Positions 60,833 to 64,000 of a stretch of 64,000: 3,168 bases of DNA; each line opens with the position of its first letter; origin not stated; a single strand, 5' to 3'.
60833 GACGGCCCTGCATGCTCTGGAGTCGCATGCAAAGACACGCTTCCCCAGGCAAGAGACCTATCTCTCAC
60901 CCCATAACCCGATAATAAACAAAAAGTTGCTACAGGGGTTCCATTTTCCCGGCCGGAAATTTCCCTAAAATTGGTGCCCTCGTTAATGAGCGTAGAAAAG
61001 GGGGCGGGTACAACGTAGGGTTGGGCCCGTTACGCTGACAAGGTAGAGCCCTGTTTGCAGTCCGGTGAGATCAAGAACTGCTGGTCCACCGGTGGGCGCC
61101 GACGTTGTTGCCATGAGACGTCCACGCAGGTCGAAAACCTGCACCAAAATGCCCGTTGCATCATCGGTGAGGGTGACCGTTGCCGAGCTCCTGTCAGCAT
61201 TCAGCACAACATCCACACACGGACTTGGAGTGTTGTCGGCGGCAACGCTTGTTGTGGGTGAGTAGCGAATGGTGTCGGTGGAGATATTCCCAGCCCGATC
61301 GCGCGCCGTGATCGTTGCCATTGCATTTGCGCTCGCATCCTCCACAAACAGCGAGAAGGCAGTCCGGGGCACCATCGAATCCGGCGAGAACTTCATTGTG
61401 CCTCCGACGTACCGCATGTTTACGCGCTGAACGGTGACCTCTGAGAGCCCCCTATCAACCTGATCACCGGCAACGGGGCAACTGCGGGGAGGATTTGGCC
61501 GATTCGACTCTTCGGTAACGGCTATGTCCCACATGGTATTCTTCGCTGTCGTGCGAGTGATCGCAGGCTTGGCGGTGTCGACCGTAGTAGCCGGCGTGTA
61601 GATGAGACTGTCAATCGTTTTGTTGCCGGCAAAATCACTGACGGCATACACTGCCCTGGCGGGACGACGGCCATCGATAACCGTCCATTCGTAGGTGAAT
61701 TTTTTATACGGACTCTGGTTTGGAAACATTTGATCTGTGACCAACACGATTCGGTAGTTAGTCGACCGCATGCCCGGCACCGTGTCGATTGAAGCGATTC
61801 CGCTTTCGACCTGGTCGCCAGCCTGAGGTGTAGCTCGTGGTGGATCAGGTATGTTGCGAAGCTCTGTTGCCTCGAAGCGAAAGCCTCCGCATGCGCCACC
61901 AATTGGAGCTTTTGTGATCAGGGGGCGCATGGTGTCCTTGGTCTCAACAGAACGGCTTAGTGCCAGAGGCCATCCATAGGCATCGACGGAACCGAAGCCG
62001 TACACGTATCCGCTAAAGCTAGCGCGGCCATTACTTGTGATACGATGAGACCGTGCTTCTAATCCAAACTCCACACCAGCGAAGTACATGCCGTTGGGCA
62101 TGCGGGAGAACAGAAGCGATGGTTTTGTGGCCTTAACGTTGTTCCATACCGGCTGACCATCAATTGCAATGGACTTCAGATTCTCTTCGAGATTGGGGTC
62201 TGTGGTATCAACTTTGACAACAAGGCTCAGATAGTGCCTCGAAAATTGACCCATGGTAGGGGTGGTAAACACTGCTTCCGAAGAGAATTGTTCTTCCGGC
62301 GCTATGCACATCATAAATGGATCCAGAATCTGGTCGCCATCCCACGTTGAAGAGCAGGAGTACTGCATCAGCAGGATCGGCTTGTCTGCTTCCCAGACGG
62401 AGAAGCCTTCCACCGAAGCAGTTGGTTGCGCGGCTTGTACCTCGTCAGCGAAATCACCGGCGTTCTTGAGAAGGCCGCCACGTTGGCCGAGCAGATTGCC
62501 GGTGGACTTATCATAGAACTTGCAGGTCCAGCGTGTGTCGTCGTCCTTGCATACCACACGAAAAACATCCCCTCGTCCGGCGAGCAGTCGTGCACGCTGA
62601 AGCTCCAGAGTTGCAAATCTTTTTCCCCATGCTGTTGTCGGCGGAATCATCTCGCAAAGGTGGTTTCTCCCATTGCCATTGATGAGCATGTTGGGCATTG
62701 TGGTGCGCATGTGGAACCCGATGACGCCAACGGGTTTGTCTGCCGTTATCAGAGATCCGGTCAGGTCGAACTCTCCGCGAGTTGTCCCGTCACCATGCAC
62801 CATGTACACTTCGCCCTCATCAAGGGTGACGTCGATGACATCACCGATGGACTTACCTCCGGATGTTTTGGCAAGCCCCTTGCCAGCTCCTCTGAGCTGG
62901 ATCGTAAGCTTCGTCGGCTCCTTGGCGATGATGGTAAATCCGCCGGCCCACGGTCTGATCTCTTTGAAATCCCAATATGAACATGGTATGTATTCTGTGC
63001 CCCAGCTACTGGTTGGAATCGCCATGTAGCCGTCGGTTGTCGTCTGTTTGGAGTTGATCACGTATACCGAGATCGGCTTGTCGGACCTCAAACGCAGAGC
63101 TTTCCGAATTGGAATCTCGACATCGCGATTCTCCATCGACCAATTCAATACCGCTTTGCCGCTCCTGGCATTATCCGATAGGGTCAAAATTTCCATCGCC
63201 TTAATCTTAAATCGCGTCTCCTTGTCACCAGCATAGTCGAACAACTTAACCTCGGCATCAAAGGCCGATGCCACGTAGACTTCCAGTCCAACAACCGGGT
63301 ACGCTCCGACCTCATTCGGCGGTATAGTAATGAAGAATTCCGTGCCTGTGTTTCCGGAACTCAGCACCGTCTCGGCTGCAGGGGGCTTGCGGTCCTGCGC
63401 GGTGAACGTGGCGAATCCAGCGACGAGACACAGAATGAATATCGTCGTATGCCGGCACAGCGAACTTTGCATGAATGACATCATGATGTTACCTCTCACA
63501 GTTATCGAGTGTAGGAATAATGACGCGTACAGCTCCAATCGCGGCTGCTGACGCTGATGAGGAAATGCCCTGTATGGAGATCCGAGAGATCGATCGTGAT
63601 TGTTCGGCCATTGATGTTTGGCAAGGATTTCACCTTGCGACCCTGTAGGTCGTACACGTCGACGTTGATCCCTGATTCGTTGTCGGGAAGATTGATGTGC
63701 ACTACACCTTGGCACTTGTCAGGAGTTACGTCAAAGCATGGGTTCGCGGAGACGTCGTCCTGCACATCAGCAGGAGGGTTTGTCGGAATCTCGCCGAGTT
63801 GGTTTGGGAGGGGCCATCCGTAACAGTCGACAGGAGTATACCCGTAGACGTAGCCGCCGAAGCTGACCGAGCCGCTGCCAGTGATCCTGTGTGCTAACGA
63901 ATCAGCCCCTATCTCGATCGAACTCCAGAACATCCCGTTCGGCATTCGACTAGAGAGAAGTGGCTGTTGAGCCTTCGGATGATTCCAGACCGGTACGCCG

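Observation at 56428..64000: Tandem cluster of three paralogous giant T9SS cargo genes with a shared N-terminal module and different C-terminal domain sets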

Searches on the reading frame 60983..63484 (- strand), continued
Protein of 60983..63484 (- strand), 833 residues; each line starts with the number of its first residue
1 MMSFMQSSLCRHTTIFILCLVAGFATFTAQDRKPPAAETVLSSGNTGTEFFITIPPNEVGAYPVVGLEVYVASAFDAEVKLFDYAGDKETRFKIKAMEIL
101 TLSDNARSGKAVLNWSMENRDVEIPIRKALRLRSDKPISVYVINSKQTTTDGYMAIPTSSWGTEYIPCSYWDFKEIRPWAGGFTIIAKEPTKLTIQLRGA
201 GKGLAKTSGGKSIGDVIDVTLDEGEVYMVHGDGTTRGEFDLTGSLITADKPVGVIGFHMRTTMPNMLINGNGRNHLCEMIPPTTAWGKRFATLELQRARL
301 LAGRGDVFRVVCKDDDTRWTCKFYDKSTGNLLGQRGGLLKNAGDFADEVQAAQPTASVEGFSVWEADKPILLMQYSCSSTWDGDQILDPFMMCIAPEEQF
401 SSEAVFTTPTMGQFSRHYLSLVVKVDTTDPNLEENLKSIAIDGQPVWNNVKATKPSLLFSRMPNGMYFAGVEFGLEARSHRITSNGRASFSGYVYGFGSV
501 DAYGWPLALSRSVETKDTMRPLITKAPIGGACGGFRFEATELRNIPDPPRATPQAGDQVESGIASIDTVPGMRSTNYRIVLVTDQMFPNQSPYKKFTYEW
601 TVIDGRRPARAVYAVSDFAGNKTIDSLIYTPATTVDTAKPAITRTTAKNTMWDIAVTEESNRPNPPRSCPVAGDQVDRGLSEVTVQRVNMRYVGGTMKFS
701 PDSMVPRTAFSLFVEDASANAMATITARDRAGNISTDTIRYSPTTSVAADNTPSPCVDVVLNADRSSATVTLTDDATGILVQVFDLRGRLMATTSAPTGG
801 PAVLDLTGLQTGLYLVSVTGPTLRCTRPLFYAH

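Call 17: find_encoding_contigs(protein=P0008, flank=10000, max_places=1)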
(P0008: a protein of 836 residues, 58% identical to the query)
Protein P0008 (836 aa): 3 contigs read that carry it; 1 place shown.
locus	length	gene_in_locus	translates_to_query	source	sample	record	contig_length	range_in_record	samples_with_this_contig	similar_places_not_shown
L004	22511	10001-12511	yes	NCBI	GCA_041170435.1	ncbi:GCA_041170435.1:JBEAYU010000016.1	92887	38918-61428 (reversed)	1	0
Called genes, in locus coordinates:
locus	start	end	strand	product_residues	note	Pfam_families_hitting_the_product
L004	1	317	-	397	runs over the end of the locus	PF00085:Thioredoxin, PF03190:Thioredox_DsbH, PF13098:Thioredoxin_2, PF13899:Thioredoxin_7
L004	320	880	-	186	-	PF01765:RRF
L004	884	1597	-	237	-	PF00696:AA_kinase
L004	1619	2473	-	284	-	PF25025:EF-Ts_N (weak), PF00889:EF_TS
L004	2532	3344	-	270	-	PF00318:Ribosomal_S2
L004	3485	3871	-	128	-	PF00380:Ribosomal_S9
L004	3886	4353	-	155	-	PF00572:Ribosomal_L13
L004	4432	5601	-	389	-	PF01875:Memo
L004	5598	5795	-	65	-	-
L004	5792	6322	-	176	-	PF00132:Hexapep (weak), PF21711:DCTN5, PF25087:GMPPB_C (faint), PF25084:LbH_EIF2B (weak), PF00132:Hexapep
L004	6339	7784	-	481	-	PF01743:PolyA_pol, PF12627:PolyA_pol_RNAbd, PF01966:HD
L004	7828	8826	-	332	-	PF02779:Transket_pyr, PF02780:Transketolase_C, PF22613:Transketolase_C_1 (weak)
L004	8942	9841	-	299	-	PF13292:DXP_synthase_N, PF00456:Transketolase_N, PF00676:E1_dh (faint)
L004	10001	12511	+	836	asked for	PF17517:IgGFc_binding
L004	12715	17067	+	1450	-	PF17517:IgGFc_binding, PF15780:ASH (faint), PF22073:Cep192_D4 (faint), PF22544:HYDIN_VesB_CFA65-like_Ig (faint), PF18962:Por_Secre_tail (faint)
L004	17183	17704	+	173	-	PF18962:Por_Secre_tail (weak)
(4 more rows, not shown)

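Call 18: find_encoding_contigs(protein=P0065, flank=10000, max_places=1)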
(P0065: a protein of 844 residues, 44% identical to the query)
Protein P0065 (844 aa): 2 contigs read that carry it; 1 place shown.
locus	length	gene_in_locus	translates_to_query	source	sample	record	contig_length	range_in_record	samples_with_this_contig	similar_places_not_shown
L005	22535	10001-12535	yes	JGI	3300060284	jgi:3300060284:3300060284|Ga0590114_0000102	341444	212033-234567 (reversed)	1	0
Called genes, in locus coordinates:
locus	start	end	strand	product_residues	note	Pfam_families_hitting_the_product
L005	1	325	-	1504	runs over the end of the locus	PF15780:ASH (faint), PF22073:Cep192_D4 (faint), PF17517:IgGFc_binding, PF18962:Por_Secre_tail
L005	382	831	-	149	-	PF07681:DoxX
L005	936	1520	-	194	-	PF00027:cNMP_binding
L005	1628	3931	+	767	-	-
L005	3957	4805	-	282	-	PF01209:Ubie_methyltran, PF13489:Methyltransf_23 (weak), PF05175:MTS (weak), PF13649:Methyltransf_25, PF13847:Methyltransf_31, PF08241:Methyltransf_11, PF08242:Methyltransf_12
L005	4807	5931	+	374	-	PF01073:3Beta_HSD, PF01370:Epimerase, PF05368:NmrA, PF07993:NAD_binding_4, PF13460:NAD_binding_10, PF16363:GDP_Man_Dehyd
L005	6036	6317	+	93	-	PF24709:DUF7670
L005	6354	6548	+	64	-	-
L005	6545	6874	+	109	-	-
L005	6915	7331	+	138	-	PF04241:DUF423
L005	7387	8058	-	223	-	PF09997:DUF2238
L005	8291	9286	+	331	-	PF01145:Band_7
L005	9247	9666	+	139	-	-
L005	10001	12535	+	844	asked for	PF17517:IgGFc_binding, PF18962:Por_Secre_tail (weak)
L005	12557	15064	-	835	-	PF17517:IgGFc_binding, PF18962:Por_Secre_tail (weak)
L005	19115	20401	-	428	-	PF18962:Por_Secre_tail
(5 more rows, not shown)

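Call 19: find_encoding_contigs(protein=P0114, flank=10000, max_places=1)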
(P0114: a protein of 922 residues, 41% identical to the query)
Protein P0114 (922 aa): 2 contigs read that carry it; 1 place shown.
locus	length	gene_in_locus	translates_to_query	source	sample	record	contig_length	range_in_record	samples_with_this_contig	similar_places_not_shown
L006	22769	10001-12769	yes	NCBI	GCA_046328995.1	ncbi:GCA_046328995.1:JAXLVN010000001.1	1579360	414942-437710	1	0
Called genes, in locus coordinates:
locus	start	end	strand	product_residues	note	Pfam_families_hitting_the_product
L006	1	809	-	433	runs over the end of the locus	PF03816:LytR_cpsA_psr (faint)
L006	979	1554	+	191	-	PF01694:Rhomboid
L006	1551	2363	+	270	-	PF00588:SpoU_methylase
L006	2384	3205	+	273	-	PF01569:PAP2, PF14360:PAP2_C (faint)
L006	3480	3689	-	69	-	PF17653:DUF5522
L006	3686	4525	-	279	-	PF00892:EamA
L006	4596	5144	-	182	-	PF07209:DUF1415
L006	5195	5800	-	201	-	-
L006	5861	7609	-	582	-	PF00496:SBP_bac_5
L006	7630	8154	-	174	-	PF01288:HPPK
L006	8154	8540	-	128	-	PF02152:FolB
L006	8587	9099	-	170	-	PF00578:AhpC-TSA (weak)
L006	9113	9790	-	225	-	PF00923:TAL_FSA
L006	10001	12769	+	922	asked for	PF17517:IgGFc_binding, PF15780:ASH (faint)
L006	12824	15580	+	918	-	PF17517:IgGFc_binding, PF15780:ASH, PF22544:HYDIN_VesB_CFA65-like_Ig (faint)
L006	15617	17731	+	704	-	PF17517:IgGFc_binding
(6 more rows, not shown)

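Call 20: find_encoding_contigs(protein=P0010, flank=10000, max_places=3)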
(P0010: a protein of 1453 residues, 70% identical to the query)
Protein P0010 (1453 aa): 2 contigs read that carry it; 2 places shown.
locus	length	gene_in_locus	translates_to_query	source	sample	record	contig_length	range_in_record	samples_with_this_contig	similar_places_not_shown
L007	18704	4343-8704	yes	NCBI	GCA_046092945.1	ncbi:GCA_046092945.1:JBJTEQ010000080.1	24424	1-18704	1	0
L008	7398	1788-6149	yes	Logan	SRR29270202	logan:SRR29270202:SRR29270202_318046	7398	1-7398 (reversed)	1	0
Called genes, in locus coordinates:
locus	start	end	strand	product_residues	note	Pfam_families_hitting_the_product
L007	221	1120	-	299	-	PF13292:DXP_synthase_N, PF00456:Transketolase_N, PF00676:E1_dh (weak)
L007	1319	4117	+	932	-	PF17517:IgGFc_binding, PF22544:HYDIN_VesB_CFA65-like_Ig (faint)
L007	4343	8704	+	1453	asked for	PF17517:IgGFc_binding, PF22073:Cep192_D4 (faint), PF07610:DUF1573 (faint), PF22544:HYDIN_VesB_CFA65-like_Ig (faint), PF18962:Por_Secre_tail (weak)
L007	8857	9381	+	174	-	-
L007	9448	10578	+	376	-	PF01053:Cys_Met_Meta_PP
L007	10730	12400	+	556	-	PF00171:Aldedh, PF05893:LuxC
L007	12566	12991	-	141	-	PF05635:23S_rRNA_IVP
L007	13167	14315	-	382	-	PF13557:Phenol_MetA_deg (faint)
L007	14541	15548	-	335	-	-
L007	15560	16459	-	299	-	-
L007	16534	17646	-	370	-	PF05222:AlaDh_PNT_N, PF07992:Pyr_redox_2 (weak), PF00070:Pyr_redox (faint), PF01262:AlaDh_PNT_C, PF02826:2-Hacid_dh_C (weak)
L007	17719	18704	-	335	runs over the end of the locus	PF00033:Cytochrome_B (faint), PF13631:Cytochrom_B_N_2 (weak)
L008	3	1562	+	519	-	?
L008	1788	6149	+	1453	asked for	PF17517:IgGFc_binding, PF22073:Cep192_D4 (faint), PF07610:DUF1573 (faint), PF22544:HYDIN_VesB_CFA65-like_Ig (faint), PF18962:Por_Secre_tail (weak)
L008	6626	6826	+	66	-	PF18962:Por_Secre_tail (weak)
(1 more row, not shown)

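Call 46: predict_structure(alignment_id=A1)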
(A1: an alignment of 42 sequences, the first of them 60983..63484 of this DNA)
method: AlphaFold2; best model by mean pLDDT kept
length: 833 residues; sequences in the alignment: 42
mean_pLDDT: 85.9   pTM: 0.63
mean pLDDT of the five models: 85.9, 84.7, 84.3, 83.9, 83.8
residues with pLDDT >= 90: 428; 70-90: 309; 50-70: 63; < 50: 33
segments of 3 or more residues with pLDDT < 50: 1-5, 27-42, 745-754
pLDDT, mean of each block of 10 residues (from residue 1): 50 76 57 45 74 90 81 90 93 92 75 86 96 91 87 90 94 88 94 96 96 97 95 93 95 94 66 82 94 89 90 98 96 96 92 88 98 89 76 92 90 91 94 95 93 92 96 90 89 88 85 68 91 92 78 69 90 89 81 91 88 91 93 87 86 88 83 88 92 83 84 89 93 92 52 57 81 72 88 81 87 87 80 76
secondary structure, 60 per line:
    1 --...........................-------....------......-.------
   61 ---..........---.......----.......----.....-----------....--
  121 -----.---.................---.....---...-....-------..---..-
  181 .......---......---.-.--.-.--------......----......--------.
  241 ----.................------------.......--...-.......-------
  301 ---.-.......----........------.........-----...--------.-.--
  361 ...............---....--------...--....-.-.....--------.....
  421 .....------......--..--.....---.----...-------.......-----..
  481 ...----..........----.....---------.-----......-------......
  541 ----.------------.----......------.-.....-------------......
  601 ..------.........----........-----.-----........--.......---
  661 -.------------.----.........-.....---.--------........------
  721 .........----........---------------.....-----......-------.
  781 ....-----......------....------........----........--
elements in order (helices of 4 or more, strands of 3 or more residues): H3-29 H37-40 E47-52 E64-73 E77-83 E88-94 E99-103 E130-146 E150-154 E162-165 E181-187 E191-196 E216-221 E226-231 E245-261 E274-280 E287-293 E306-312 E317-324 E331-339 E345-347 E361-375 H379-382 E391-393 E403-407 E416-425 H432-437 E467-473 E479-483 E488-497 E502-506 E522-527 E535-540 E563-568 E577-581 E595-602 E609-617 E622-629 E641-648 E651-657 E680-688 E690-694 E707-714 E721-729 E734-741 E757-761 E767-772 E780-784 E790-795 E802-805 E812-819 E824-831

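Call 48: fold_search(model_id=the predicted structure, library=pdb)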
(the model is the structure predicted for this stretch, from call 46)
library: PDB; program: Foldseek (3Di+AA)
matches with E <= 10: 1829; with E <= 0.001: 97
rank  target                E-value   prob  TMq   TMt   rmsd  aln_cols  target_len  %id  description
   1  9ijj_4J               3.8e-10  0.99  0.10  0.11  48.0       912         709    9  In situ structure of the central apparatus in mouse sperm axoneme. (released 2025-06-04)
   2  8v29_C                2.0e-08  1.00  0.13  0.13  34.8       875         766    9  Cryo-EM structure of human type I OSM receptor complex: model for full extracellular assembly (released 2024-11-20)
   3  7sqc_O0               4.8e-08  0.98  0.12  0.10  44.6      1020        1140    8  Ciliary C1 central pair apparatus isolated from Chlamydomonas reinhardtii (released 2022-04-13)
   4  7s64_A                6.2e-08  0.66  0.08  0.06  39.9       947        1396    8  Intermediate-form oocyte/egg Alpha-2-Macroglobulin (A2Moo) tetramer (released 2022-01-05)
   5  7q62_A                1.6e-07  0.91  0.11  0.08  44.9      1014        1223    9  Structure of TEV cleaved A2ML1 dimer (A2ML1-TT dimer) (released 2022-04-20)
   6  7c7u_B                1.9e-07  1.00  0.10  0.12  26.3       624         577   11  Biofilm associated protein - BSP domain (released 2021-05-12)
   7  9fx2                  2.2e-07  0.91  0.10  0.08  44.0       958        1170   11  Structure of methylamine activated CD109 (released 2025-03-19)
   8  9u60_E                2.8e-07  0.91  0.11  0.07  44.1      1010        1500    8  C3 convertases zymogen C4b2 in loading state (released 2026-01-14)
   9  9ijj_4A               8.2e-07  0.90  0.11  0.05  34.6       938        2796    7  In situ structure of the central apparatus in mouse sperm axoneme. (released 2025-06-04)
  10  7q1y_A                8.2e-07  0.72  0.09  0.07  34.3       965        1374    8  X-ray structure of human A2ML1 (released 2022-04-20)
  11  7c7u_A                1.4e-06  0.95  0.10  0.12  28.6       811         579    9  Biofilm associated protein - BSP domain (released 2021-05-12)
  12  6za2_A                1.4e-06  0.80  0.10  0.08  32.9      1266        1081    8  Crystal structure of dimeric latent PorU from Porphyromonas gingivalis (released 2021-09-29)
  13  8odz_D                1.5e-06  0.95  0.11  0.14  29.0       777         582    8  Cryo-EM structure of a pre-dimerized murine IL-12 complete extracellular signaling complex (Class 1). (released 2024-02-07)
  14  9oz1_A                1.7e-06  0.77  0.10  0.11  32.8       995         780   10  Cryo-EM structure of chicken ROS1 in apo-state. Cryo-EM refinement is focused on the "leg" region of chicken ROS1. (released 2026-02-25)
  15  9ijj_4K               2.1e-06  0.99  0.11  0.16  21.4       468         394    9  In situ structure of the central apparatus in mouse sperm axoneme. (released 2025-06-04)
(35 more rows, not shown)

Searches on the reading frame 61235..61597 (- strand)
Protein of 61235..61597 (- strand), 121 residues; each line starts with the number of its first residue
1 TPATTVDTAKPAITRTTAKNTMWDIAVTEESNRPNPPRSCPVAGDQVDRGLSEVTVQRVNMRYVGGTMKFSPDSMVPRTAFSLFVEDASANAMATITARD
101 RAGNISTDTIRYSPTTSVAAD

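Call 67: search_protein_families(library=pfam, proteins=[window:61235-61597:-], max_evalue=10)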
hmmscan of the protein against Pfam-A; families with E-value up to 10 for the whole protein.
seq(121 aa): 0 families

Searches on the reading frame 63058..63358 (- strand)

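Call 67: search_protein_families(library=pfam, proteins=[window:63058-63358:-], max_evalue=10)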
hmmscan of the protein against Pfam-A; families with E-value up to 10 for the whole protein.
window:63058-63358:- (100 aa): 1 family
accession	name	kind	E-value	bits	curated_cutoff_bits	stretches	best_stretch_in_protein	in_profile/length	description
PF24009.1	DUF7323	-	0.034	14.5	27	1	14-39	8-33/52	Domain of unknown function (DUF7323)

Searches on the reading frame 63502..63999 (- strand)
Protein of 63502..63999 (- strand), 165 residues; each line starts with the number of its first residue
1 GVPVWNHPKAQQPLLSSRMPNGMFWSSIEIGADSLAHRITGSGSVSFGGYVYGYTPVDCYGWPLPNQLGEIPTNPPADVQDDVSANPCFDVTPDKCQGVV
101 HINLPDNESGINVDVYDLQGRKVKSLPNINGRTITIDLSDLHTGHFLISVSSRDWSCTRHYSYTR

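Call 4: search_protein_families(library=pfam, proteins=[window:63502-63999:-], max_evalue=0.1)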
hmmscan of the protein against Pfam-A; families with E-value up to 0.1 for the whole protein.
window:63502-63999:- (165 aa): 2 families
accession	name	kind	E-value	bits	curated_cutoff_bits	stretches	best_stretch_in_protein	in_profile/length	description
PF18962.6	Por_Secre_tail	-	2.8e-07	31.2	27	1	97-154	7-66/75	Secretion system C-terminal sorting domain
PF11589.14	DUF3244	-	0.00021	21.6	25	1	97-157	28-90/96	Domain of unknown function (DUF3244)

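Call 6: search_protein_families(library=ncbifam, proteins=[window:63502-63999:-], max_evalue=0.1)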
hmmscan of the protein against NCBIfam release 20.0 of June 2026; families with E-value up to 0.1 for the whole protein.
window:63502-63999:- (165 aa): 4 families
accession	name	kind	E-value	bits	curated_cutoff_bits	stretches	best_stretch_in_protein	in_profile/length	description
NF038113.1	T9SSA_dep_M36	equivalog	4e-06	25.3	885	1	80-158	785-863/869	T9SS-dependent M36 family metallopeptidase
TIGR04183.1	Por_Secre_tail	domain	7.2e-05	22.7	23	1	99-153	9-61/72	T9SS type A sorting domain-containing protein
NF050177.1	TapA_OM_Porphy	equivalog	0.00024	20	500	1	78-153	460-533/544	TapA/TapC family T9SS-dependent outer membrane protein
NF033708.1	T9SS_Cterm_ChiA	domain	0.0042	16.9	40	1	112-150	3-41/55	T9SS sorting signal type C domain-containing protein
